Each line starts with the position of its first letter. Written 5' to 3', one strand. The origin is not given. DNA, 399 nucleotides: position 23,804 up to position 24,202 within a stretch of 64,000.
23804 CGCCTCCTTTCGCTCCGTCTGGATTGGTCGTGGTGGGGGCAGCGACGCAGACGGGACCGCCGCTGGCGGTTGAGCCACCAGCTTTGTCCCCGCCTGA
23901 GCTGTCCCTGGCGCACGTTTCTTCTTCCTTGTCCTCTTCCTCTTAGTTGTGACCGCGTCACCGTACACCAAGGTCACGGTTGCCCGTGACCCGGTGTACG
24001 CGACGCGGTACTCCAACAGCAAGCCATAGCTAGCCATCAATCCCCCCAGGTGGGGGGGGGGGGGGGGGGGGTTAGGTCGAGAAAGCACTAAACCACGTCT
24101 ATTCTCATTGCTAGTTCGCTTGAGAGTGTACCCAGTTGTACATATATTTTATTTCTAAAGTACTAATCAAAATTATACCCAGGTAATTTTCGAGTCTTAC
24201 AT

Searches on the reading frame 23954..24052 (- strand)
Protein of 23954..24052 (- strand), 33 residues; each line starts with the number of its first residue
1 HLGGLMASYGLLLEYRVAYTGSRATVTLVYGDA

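Call 57: find_related_loci(query=A5, collection=viral_contigs, flank=3000)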
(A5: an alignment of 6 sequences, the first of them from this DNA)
Query A5 (33 aa) in viral_contigs; peptide patterns used: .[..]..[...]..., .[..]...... (x = any residue, [..] = any of these).
16 stretches matched a pattern, but none encodes a relative of the query by tblastn (E <= 1e-3).

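Call 58: find_related_loci(query=A5, collection=metagenome_contigs, flank=4000)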
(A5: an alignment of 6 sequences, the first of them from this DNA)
Query A5 (33 aa) in metagenome_contigs; peptide patterns used: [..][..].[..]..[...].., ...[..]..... (x = any residue, [..] = any of these).
62 stretches matched a pattern, but none encodes a relative of the query by tblastn (E <= 1e-3).
